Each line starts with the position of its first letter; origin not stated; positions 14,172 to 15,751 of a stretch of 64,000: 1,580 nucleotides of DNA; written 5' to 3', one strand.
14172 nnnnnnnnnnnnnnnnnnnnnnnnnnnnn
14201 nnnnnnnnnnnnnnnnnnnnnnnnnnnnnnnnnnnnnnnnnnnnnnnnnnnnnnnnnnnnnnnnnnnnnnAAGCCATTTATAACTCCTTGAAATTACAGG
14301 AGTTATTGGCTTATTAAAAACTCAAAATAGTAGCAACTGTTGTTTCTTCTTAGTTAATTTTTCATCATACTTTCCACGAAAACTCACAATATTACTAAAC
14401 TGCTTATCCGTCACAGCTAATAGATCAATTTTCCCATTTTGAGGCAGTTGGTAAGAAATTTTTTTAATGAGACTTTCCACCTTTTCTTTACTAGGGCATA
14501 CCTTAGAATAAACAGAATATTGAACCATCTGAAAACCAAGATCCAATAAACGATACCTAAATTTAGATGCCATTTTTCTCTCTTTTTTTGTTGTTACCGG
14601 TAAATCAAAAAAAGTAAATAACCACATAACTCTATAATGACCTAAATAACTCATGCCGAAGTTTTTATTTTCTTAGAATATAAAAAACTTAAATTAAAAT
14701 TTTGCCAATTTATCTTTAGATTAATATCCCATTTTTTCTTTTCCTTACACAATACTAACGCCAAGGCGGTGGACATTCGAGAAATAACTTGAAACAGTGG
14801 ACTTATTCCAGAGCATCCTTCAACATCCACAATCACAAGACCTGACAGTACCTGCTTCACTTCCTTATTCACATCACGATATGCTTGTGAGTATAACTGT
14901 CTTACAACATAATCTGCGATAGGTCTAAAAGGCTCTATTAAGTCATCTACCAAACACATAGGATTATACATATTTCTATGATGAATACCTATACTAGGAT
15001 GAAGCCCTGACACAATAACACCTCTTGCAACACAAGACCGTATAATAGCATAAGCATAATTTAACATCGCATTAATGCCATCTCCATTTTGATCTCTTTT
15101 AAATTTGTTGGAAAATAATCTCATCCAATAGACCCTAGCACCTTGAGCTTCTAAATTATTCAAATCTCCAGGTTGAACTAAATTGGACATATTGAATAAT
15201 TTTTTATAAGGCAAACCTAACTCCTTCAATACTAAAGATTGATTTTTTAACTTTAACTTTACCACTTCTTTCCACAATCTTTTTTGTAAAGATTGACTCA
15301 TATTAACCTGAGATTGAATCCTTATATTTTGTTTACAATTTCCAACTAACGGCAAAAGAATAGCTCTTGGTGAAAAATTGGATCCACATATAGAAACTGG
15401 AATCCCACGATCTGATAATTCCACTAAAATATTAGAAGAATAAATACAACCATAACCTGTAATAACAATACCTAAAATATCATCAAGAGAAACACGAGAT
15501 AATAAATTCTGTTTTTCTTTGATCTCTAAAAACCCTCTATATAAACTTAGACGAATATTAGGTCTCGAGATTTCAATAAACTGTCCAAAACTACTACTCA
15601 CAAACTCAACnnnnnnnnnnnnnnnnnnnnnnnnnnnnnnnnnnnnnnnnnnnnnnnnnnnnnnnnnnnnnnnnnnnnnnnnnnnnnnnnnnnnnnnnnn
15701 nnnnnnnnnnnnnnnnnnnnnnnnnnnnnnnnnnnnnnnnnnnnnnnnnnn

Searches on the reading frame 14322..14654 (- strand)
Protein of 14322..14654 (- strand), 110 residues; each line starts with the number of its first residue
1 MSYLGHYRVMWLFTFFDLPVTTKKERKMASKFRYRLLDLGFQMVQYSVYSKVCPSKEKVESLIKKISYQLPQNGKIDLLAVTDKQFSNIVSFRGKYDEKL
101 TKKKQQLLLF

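Call 12: search_protein_families(library=pfam, proteins=[window:14322-14654:-])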
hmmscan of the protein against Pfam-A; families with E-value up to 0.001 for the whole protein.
window:14322-14654:- (110 aa): 2 families
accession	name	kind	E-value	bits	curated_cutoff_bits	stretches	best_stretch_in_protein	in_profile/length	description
PF09827.14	CRISPR_Cas2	-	2.8e-14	53.5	23.8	1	10-88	1-73/74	CRISPR associated protein Cas2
PF20803.2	PaaX_M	-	8.6e-06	26.2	24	1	10-68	7-62/83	PaaX protein central Cas2-like domain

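Call 76: search_protein_families(library=ncbifam, proteins=[window:14322-14654:-])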
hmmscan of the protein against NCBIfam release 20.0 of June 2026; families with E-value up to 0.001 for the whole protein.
window:14322-14654:- (110 aa): 1 family
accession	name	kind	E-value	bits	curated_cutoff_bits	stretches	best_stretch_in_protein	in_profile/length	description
TIGR01573.1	cas2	equivalog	1.1e-17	64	24.5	1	10-109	1-95/96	CRISPR-associated endonuclease Cas2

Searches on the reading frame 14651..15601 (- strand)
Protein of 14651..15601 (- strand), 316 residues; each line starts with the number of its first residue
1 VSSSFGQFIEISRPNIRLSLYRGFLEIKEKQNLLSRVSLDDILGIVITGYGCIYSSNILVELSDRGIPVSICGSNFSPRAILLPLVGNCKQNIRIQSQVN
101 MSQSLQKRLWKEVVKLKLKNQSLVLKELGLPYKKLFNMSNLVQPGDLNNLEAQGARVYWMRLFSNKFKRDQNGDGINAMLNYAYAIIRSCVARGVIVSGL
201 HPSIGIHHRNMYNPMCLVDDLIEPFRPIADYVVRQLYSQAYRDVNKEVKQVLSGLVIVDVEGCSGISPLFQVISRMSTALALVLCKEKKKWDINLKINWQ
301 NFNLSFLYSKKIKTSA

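Call 12: search_protein_families(library=pfam, proteins=[window:14651-15601:-])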
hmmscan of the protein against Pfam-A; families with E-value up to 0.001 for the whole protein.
window:14651-15601:- (316 aa): 1 family
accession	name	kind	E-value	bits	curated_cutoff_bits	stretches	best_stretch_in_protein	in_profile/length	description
PF01867.21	Cas_Cas1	-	1.4e-28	100.3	22.3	1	11-239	3-252/283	CRISPR associated protein Cas1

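Call 76: search_protein_families(library=ncbifam, proteins=[window:14651-15601:-])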
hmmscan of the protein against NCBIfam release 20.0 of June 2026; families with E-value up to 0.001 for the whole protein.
window:14651-15601:- (316 aa): 7 families
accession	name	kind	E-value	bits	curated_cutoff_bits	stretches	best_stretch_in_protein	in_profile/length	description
TIGR03639.1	cas1_NMENI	exception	1.8e-67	227.6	120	1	9-273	4-270/278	type II CRISPR-associated endonuclease Cas1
TIGR00287.1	cas1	equivalog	4.5e-27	95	71.7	1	17-249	10-269/327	CRISPR-associated endonuclease Cas1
NF049935.1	cas4g_cas1g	exception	6.7e-18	64.5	560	1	9-236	217-467/546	CRISPR-associated endonuclease Cas4g/Cas1g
TIGR04093.1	cas1_CYANO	exception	1.5e-15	57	385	1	29-236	27-255/334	type I-D CRISPR-associated endonuclease Cas1d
TIGR04329.1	cas1_PREFRAN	exception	8.7e-13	48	300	1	17-239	17-252/317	type V CRISPR-associated endonuclease Cas1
TIGR03640.1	cas1_DVULG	exception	2.3e-09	36.9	385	1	172-233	196-258/340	type I-C CRISPR-associated endonuclease Cas1c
TIGR03983.1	cas1_MYXAN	equivalog_domain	7.7e-07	28.4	358.05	1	170-233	200-264/347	type I-MYXAN CRISPR-associated endonuclease Cas1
